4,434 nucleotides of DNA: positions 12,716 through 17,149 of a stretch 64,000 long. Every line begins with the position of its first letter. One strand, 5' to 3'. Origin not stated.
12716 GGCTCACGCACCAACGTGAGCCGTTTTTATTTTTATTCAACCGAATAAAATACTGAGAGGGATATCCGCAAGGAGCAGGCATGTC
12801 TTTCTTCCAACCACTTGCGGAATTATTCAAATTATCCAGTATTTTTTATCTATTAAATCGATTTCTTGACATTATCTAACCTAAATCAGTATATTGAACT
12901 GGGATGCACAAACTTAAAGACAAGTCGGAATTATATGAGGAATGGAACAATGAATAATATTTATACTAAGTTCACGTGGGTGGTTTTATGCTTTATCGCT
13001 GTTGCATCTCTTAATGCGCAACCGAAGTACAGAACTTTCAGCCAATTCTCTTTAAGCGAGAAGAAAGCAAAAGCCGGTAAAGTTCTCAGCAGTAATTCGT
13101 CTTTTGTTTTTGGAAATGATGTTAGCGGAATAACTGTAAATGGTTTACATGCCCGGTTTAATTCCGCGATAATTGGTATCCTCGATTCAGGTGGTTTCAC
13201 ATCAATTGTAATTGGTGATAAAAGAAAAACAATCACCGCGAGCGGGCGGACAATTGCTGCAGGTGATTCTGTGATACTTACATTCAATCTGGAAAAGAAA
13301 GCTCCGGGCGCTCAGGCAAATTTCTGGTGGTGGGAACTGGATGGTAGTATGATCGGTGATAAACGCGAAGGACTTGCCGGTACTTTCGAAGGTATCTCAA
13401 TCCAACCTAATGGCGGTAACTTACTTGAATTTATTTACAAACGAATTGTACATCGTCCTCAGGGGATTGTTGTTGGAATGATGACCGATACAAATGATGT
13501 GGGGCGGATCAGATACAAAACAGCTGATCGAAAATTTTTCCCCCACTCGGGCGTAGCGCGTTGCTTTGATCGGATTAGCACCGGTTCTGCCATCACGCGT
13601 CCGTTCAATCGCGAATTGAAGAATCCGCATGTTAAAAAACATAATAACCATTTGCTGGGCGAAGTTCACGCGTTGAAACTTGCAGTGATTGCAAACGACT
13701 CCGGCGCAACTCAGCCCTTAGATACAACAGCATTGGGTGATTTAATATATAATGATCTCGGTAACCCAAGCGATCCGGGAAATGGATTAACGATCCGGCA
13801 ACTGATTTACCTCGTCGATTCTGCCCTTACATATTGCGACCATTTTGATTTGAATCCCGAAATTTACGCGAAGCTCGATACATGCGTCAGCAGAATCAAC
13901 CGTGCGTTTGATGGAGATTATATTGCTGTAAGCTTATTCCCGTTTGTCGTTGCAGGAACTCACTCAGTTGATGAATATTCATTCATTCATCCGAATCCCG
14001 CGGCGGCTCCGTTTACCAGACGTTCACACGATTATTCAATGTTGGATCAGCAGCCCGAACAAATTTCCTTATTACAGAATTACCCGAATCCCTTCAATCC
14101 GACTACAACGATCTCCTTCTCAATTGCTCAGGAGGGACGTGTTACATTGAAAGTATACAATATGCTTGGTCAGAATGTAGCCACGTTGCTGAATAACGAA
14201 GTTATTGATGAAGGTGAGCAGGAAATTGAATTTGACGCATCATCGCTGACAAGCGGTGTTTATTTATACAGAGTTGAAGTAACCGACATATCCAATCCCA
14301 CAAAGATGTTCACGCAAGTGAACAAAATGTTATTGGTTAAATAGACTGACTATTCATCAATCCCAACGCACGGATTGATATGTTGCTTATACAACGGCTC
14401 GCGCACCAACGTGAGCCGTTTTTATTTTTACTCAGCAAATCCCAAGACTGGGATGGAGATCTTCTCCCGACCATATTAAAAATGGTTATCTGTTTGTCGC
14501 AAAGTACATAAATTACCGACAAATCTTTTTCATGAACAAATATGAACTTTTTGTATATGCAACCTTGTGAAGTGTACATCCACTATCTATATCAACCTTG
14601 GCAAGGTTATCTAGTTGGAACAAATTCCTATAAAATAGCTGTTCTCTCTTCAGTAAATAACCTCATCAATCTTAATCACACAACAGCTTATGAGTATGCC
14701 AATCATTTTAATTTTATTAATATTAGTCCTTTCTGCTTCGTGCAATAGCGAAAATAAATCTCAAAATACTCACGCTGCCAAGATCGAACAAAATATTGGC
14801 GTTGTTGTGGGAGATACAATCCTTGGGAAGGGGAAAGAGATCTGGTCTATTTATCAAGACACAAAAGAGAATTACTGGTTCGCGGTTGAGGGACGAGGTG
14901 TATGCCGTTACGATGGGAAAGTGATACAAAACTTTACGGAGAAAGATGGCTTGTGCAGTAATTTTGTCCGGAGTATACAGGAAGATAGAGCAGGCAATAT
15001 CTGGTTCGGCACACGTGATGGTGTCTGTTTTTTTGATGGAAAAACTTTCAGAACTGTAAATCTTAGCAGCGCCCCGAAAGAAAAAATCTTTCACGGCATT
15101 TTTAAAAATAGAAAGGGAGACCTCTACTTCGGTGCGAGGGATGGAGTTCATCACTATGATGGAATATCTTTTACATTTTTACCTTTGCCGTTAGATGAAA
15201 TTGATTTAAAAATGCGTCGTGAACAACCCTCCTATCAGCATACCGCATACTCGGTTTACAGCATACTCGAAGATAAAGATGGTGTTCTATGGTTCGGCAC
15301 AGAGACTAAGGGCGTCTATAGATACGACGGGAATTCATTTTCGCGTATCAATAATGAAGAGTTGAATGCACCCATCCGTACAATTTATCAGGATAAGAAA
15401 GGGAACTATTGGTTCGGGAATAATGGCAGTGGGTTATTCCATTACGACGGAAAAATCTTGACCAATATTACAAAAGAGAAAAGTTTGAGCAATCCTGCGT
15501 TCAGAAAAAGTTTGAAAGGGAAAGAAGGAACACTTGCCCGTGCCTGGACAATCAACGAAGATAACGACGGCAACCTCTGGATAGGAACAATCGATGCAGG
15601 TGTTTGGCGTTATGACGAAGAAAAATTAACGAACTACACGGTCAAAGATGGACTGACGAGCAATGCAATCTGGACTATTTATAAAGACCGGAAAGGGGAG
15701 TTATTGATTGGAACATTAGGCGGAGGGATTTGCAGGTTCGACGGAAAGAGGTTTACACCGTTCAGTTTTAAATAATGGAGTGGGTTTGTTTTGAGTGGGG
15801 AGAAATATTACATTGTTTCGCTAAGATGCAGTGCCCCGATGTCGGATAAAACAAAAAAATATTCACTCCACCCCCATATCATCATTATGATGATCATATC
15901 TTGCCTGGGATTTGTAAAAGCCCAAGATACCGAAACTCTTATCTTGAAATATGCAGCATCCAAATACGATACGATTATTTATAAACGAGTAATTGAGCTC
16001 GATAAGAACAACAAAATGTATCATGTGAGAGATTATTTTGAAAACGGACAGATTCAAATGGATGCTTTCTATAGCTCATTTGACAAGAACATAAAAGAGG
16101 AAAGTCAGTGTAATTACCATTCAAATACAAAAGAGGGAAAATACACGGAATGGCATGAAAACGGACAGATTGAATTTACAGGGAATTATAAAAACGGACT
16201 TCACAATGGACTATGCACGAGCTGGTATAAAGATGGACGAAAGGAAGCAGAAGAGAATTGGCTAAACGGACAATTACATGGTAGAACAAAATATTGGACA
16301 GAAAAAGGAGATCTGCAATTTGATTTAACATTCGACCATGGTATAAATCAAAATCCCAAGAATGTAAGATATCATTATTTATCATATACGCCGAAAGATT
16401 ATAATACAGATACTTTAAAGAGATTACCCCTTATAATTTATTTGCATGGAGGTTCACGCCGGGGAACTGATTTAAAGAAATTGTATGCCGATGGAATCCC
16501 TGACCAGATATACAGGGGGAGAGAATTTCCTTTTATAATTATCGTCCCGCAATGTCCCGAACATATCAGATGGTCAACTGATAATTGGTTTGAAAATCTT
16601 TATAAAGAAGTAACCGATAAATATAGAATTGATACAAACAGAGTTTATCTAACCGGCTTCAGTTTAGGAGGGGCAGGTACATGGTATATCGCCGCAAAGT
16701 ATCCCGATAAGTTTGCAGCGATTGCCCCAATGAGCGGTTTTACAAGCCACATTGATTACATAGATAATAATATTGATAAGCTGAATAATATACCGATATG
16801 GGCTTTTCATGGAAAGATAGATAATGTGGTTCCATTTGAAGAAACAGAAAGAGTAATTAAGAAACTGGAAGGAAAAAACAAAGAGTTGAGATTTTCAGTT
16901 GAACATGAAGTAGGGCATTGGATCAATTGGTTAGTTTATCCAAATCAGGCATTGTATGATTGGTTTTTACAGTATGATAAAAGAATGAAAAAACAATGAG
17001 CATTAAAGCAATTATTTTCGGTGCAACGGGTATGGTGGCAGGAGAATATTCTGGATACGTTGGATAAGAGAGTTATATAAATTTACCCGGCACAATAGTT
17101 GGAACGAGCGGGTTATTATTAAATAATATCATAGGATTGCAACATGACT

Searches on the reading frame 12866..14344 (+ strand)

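Call 19: search_protein_families(library=pfam, proteins=[window:12866-14344:+], max_evalue=0.001)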
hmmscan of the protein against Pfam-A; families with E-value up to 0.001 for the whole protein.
window:12866-14344:+ (492 aa): 1 family
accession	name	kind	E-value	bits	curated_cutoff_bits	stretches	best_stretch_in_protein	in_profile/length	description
PF18962.6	Por_Secre_tail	-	1.2e-10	41.9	27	1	406-474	2-66/75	Secretion system C-terminal sorting domain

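Call 62: search_protein_families(library=ncbifam, proteins=[window:12866-14341:+], max_evalue=0.01)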
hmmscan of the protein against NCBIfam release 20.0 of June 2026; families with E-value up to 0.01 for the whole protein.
window:12866-14341:+ (492 aa): 4 families
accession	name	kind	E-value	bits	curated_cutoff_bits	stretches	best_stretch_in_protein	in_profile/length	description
NF052323.1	T9SSA_dep_M6i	equivalog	4.8e-10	38.1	600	1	405-474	960-1028/1043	T9SS-dependent M6-like inactivated metalloprotease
TIGR04183.1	Por_Secre_tail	domain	7.9e-10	38.6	23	1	406-473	2-61/72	T9SS type A sorting domain-containing protein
NF038113.1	T9SSA_dep_M36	equivalog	2.2e-09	36.1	885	1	396-482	786-867/869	T9SS-dependent M36 family metallopeptidase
NF033707.1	T9SS_sortase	equivalog_domain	1.8e-07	29.2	420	1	398-488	994-1092/1095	type IX secretion system sortase PorU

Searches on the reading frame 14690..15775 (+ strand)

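Call 19: search_protein_families(library=pfam, proteins=[window:14690-15775:+], max_evalue=0.001)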
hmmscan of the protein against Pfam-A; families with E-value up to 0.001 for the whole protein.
window:14690-15775:+ (361 aa): 2 families
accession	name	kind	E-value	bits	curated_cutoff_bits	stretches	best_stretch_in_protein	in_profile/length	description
PF07494.17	Reg_prop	-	1e-34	114.5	20.4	2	87-109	1-23/24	Two component regulator propeller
PF13154.11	DUF3991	-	0.00065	20.5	24.5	0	220-243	9-34/74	Protein of unknown function (DUF3991)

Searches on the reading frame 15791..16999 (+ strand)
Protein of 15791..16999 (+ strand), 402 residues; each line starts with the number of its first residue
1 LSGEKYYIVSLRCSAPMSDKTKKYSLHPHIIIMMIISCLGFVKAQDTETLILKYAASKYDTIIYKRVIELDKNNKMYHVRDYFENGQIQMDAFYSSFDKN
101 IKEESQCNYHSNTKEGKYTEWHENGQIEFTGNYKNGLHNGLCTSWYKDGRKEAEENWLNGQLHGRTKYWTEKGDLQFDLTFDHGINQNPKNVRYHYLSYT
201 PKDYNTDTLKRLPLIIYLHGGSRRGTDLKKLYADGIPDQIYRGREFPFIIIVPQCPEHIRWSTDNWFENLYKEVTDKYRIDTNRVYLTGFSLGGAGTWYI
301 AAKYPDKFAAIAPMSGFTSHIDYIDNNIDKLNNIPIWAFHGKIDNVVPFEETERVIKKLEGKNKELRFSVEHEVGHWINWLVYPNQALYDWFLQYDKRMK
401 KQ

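Call 19: search_protein_families(library=pfam, proteins=[window:15791-16999:+], max_evalue=0.001)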
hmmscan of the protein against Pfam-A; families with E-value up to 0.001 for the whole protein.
window:15791-16999:+ (402 aa): 9 families
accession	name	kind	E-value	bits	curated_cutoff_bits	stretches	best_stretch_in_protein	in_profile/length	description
PF00326.27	Peptidase_S9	-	5.5e-13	49.3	22.6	2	326-395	140-209/213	Prolyl oligopeptidase family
PF02230.22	Abhydrolase_2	-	7.2e-12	46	23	1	273-377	96-200/217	Phospholipase/Carboxylesterase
PF07661.19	MORN_2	-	1.8e-09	37.2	29.6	1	114-135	1-22/22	MORN repeat variant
PF01738.24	DLH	-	1.3e-08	35.1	21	1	279-376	93-186/217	Dienelactone hydrolase family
PF00756.26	Esterase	-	5.6e-08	33.3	22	1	197-333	11-154/251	Putative esterase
PF10503.15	Esterase_PHB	-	1.9e-06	27.7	23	1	269-317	83-131/219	Esterase PHB depolymerase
PF12146.15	Hydrolase_4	-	5.4e-06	26.3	27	0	318-367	177-225/239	Serine aminopeptidase, S33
PF00561.26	Abhydrolase_1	-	1.6e-05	25.2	25.8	1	284-334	70-120/245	alpha/beta hydrolase fold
PF20434.5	BD-FAE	-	3e-05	24.1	26.8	0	275-294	81-100/215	BD-FAE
